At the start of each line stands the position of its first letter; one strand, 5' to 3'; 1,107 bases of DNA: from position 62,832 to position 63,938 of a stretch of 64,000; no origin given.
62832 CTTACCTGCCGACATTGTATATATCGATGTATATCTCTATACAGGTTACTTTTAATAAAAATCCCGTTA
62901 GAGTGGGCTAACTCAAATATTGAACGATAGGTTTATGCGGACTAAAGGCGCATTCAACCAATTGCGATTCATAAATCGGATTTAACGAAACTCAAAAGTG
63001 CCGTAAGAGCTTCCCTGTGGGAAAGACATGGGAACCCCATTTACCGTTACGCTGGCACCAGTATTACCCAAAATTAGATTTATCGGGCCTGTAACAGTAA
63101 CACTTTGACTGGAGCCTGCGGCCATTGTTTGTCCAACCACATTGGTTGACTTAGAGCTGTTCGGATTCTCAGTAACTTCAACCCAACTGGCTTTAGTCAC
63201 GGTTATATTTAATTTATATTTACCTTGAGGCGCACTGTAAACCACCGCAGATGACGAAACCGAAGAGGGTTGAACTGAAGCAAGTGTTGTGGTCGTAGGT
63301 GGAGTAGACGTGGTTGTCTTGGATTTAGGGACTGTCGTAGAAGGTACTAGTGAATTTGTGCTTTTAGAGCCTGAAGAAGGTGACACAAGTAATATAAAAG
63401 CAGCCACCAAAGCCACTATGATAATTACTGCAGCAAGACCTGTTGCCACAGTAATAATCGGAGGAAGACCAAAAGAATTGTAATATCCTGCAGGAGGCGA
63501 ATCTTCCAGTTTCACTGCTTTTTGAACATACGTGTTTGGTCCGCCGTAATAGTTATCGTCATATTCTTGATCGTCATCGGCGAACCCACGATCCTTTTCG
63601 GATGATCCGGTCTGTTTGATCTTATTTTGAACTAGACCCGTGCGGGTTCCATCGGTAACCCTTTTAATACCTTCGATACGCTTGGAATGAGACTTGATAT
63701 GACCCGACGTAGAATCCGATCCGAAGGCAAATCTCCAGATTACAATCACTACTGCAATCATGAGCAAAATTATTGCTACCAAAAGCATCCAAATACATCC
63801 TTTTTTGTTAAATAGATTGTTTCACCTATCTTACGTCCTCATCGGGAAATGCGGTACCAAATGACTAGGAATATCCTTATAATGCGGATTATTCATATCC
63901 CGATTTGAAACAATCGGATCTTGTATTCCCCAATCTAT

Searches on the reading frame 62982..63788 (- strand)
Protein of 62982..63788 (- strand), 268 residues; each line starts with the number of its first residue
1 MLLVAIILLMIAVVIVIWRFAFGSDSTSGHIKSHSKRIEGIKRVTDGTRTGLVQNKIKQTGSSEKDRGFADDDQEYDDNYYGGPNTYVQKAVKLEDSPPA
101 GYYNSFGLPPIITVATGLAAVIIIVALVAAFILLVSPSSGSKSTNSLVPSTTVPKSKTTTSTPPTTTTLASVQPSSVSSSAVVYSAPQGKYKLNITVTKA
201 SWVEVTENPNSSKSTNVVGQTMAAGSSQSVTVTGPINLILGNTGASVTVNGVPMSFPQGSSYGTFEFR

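Call 52: find_encoding_contigs(protein=window:62982-63788:-, flank=10000, max_places=1)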
Protein window:62982-63788:- (268 aa): 16 contigs read that carry it; 1 place shown.
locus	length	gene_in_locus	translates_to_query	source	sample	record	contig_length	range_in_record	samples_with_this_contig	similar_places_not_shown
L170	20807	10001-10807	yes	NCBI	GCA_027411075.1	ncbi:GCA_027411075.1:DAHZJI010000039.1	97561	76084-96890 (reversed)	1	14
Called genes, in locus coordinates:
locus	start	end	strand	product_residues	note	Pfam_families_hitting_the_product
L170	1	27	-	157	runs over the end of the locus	-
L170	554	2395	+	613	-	PF13520:AA_permease_2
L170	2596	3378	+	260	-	PF01026:TatD_DNase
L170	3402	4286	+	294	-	PF00398:RrnaAD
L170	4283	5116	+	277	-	PF00288:GHMP_kinases_N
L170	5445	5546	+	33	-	-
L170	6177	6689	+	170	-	PF19315:MC_hydratase, PF01575:MaoC_dehydratas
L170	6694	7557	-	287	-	PF00561:Abhydrolase_1, PF12697:Abhydrolase_6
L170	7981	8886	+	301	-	PF12706:Lactamase_B_2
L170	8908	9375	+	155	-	PF01613:Flavin_Reduct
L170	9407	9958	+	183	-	PF00908:dTDP_sugar_isom, PF14667:Polysacc_synt_C (weak)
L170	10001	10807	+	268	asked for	PF13464:RodZ_C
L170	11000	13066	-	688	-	PF02897:Peptidase_S9_N, PF00326:Peptidase_S9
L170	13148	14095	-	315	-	PF03405:FA_desaturase_2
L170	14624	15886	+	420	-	PF03435:Sacchrp_dh_NADP (faint), PF05201:GlutR_N, PF01408:GFO_IDH_MocA (faint), PF01488:Shikimate_DH, PF03807:F420_oxidored (weak), PF00745:GlutR_dimer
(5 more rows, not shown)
